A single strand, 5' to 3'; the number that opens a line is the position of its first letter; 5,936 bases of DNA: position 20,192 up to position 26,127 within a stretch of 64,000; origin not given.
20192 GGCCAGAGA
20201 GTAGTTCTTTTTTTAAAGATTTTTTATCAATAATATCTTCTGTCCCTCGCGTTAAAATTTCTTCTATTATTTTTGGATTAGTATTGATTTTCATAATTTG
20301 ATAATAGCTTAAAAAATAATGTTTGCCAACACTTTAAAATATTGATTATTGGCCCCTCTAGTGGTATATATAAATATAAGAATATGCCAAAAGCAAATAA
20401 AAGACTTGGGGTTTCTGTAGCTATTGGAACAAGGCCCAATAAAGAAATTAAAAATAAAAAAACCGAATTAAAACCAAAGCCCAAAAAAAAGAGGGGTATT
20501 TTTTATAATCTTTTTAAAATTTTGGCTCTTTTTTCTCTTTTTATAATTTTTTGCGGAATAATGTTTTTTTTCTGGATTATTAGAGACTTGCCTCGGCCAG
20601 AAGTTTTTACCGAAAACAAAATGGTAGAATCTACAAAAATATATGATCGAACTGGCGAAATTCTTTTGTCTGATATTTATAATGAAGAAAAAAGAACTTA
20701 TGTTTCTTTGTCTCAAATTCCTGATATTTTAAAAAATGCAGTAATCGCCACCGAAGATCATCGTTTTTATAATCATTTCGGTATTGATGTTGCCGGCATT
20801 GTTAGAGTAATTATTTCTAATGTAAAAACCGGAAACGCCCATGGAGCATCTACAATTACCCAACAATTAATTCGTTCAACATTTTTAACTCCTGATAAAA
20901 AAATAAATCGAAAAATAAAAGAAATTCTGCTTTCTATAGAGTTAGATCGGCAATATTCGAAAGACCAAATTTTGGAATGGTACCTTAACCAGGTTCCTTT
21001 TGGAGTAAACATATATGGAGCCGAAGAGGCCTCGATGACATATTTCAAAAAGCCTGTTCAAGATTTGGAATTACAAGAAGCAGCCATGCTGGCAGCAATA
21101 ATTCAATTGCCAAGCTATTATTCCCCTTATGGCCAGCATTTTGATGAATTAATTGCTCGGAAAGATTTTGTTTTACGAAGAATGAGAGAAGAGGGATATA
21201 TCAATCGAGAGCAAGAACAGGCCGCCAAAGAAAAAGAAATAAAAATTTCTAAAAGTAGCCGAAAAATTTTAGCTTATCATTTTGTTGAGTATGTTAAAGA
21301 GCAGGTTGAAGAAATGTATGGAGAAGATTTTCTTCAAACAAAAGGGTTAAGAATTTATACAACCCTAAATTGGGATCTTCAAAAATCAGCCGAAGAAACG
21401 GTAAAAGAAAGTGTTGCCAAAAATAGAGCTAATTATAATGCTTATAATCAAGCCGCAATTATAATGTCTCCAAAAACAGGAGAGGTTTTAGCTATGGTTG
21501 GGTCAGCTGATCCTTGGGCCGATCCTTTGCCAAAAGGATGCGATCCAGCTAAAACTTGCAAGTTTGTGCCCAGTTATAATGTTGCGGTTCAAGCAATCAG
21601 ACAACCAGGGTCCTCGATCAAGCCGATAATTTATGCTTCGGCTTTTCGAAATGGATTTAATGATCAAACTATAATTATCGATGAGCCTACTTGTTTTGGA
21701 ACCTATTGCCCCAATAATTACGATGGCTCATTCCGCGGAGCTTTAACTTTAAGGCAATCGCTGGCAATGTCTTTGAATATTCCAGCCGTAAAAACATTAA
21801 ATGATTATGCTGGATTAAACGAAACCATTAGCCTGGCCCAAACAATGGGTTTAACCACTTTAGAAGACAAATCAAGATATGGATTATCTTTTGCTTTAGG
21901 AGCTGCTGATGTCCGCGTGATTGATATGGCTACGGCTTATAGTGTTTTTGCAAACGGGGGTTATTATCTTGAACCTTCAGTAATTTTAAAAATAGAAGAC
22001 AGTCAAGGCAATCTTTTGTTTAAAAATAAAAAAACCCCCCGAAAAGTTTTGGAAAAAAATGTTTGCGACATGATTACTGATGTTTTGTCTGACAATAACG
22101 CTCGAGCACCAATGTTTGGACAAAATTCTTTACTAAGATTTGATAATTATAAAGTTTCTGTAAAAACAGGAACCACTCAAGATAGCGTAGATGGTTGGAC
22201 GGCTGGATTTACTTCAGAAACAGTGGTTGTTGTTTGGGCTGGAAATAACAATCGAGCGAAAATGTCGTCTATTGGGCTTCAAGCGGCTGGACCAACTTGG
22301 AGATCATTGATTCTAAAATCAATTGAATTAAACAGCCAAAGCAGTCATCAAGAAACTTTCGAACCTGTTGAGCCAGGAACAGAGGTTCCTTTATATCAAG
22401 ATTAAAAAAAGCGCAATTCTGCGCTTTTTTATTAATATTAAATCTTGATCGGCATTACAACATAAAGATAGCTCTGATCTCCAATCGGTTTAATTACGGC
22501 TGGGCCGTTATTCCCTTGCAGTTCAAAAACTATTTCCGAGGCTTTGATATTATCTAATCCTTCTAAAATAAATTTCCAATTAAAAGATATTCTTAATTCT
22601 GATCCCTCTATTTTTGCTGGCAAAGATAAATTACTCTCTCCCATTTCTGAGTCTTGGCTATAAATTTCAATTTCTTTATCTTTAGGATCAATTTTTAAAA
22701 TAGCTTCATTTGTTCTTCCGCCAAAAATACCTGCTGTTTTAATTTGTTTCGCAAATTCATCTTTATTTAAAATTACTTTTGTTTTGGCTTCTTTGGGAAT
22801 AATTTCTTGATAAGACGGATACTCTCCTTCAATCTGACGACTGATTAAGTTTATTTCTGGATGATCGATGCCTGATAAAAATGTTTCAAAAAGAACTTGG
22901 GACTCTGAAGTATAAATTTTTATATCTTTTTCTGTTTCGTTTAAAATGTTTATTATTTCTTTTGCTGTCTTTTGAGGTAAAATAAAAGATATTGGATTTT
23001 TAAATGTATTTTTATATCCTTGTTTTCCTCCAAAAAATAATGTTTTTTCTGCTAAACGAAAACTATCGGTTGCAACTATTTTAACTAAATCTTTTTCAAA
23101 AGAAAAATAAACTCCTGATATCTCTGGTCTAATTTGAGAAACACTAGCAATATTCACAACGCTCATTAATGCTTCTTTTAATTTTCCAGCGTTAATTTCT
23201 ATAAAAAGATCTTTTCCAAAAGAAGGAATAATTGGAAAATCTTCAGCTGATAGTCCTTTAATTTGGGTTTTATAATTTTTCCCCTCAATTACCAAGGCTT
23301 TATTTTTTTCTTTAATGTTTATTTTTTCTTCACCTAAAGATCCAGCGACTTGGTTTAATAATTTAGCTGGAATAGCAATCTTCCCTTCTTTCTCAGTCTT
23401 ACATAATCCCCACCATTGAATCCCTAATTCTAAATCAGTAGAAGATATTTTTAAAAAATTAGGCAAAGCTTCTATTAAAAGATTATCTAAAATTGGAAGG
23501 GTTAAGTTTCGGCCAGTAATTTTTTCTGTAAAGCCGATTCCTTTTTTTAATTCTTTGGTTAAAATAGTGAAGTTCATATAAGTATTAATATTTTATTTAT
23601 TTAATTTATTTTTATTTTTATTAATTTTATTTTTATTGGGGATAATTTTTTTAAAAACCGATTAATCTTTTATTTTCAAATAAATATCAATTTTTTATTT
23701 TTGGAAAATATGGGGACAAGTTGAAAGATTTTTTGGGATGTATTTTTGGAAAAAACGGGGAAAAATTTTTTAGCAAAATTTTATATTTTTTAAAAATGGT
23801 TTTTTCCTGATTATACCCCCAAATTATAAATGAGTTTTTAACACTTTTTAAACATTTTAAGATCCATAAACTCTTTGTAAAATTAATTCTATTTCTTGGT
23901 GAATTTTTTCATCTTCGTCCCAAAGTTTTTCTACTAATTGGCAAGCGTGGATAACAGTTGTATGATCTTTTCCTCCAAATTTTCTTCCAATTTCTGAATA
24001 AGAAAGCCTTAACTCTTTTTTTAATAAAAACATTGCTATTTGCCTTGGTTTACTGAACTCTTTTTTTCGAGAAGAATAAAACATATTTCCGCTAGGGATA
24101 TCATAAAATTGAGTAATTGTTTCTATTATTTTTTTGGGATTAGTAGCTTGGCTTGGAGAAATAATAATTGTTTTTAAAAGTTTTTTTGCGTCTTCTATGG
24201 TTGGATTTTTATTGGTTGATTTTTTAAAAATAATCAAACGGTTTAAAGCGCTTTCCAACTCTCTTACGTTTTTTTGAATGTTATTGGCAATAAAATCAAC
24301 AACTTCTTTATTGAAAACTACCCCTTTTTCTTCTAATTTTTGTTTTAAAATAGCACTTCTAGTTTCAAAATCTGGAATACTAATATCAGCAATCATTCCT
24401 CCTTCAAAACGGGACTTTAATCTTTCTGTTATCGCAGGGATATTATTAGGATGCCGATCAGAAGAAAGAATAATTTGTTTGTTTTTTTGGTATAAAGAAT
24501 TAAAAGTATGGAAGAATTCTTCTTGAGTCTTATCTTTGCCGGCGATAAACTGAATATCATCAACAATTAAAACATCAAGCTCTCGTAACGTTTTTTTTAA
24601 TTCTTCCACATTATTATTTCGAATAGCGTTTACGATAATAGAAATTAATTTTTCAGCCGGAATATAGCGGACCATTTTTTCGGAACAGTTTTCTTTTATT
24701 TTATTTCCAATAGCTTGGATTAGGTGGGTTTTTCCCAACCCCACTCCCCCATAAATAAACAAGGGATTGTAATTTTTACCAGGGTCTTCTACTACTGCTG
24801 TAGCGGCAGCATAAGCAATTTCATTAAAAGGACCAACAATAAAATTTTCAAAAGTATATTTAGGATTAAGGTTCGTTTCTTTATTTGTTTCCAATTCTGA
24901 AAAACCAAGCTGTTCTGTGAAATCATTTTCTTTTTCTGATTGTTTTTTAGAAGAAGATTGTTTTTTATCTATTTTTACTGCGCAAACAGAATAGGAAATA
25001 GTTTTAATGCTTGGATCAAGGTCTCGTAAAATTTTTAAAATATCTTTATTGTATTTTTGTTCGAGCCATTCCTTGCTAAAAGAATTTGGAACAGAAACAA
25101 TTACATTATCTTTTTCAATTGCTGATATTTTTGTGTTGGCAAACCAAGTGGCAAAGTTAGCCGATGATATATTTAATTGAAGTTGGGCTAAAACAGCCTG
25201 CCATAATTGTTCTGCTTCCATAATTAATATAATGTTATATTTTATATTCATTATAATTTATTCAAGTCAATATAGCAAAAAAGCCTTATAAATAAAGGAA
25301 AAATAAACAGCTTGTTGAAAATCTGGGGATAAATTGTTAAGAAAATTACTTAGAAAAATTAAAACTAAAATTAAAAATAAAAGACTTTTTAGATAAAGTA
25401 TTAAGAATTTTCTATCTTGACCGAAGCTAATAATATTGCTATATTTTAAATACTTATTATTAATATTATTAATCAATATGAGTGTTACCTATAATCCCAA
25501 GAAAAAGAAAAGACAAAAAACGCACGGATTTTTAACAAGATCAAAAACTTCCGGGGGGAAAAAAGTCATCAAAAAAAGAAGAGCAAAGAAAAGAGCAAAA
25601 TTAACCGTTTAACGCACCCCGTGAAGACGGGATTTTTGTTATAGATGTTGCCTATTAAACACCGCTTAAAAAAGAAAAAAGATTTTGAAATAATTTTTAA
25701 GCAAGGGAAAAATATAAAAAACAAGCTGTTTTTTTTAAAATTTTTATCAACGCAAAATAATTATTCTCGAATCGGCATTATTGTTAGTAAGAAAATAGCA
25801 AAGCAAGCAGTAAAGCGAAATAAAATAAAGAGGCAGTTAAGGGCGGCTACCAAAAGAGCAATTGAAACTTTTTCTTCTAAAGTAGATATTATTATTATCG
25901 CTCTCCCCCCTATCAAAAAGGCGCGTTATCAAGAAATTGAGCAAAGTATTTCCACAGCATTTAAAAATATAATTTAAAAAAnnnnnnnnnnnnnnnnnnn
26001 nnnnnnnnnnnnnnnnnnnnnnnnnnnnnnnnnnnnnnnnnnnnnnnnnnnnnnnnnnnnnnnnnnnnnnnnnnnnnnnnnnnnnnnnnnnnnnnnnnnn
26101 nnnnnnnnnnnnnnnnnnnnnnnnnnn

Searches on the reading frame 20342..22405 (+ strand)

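Call 92: search_protein_families(library=pfam, proteins=[window:20342-22405:+], max_evalue=0.0001)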
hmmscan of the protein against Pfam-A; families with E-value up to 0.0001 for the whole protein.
window:20342-22405:+ (687 aa): 2 families
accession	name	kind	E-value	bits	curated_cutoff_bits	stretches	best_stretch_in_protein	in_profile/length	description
PF00912.28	Transgly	-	3.9e-61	206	27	1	109-281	5-177/178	Transglycosylase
PF00905.27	Transpeptidase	-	8.6e-26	91.3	22.1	1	371-654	2-295/299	Penicillin binding protein transpeptidase domain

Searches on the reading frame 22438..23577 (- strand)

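Call 5: search_protein_families(library=pfam, proteins=[window:22438-23577:-], max_evalue=0.01)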
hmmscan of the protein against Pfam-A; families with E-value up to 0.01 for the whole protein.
window:22438-23577:- (379 aa): 3 families
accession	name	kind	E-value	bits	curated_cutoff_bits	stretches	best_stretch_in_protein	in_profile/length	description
PF00712.24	DNA_pol3_beta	-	5.3e-23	81.9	24.4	2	1-118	1-120/120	DNA polymerase III beta subunit, N-terminal domain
PF02768.20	DNA_pol3_beta_3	-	3.8e-21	75.6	27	1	258-377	2-120/121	DNA polymerase III beta subunit, C-terminal domain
PF02767.21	DNA_pol3_beta_2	-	1.5e-18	67.6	27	1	128-254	2-115/116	DNA polymerase III beta subunit, central domain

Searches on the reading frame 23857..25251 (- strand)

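Call 5: search_protein_families(library=pfam, proteins=[window:23857-25251:-], max_evalue=0.01)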
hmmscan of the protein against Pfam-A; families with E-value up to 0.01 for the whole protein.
window:23857-25251:- (464 aa): 12 families
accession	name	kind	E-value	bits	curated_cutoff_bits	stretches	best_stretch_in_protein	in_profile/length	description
PF00308.24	Bac_DnaA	-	3.3e-67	226.2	23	1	128-288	1-161/162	Bacterial DnaA ATPAse domain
PF08299.17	Bac_DnaA_C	-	1.5e-23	83.1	31.5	1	373-438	2-67/69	Bacterial dnaA protein helix-turn-helix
PF11638.13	DnaA_N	-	5.8e-17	61.6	24.6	1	15-76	2-64/65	DnaA N-terminal domain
PF01695.23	IstB_IS21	-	1.1e-08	35.3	24.1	1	164-263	95-192/238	IstB-like ATP binding protein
PF00004.35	AAA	-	1.1e-05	26.3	21.2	1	165-282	2-127/131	ATPase family associated with various cellular activities (AAA)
PF13401.12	AAA_22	-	9.5e-05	23.2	27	0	163-260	7-118/130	AAA domain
PF22688.2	Hda_lid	-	0.00068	20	27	1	297-339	3-45/65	Hda, lid domain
PF01637.24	ATPase_2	-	0.0016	18.7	33.2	0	160-265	19-117/225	ATPase domain predominantly from Archaea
PF07693.20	KAP_NTPase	-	0.0022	17.8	20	1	144-339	3-126/293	KAP family P-loop domain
PF13173.12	AAA_14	-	0.0043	17.5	27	0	162-278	3-111/129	AAA domain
PF25201.1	nSTAND6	-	0.0091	16.5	27.7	0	160-195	17-51/148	Novel STAND NTPase 6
PF15753.10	BLOC1S3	-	0.0096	16.4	27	0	298-340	90-132/172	Biogenesis of lysosome-related organelles complex 1 subunit 3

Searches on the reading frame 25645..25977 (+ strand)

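Call 5: search_protein_families(library=pfam, proteins=[window:25645-25977:+], max_evalue=0.01)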
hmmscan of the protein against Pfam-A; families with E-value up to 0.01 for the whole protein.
window:25645-25977:+ (110 aa): 1 family
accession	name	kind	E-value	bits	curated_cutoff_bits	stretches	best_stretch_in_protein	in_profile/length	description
PF00825.24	Ribonuclease_P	-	5.8e-28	97.5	22.3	1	3-109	2-108/109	Ribonuclease P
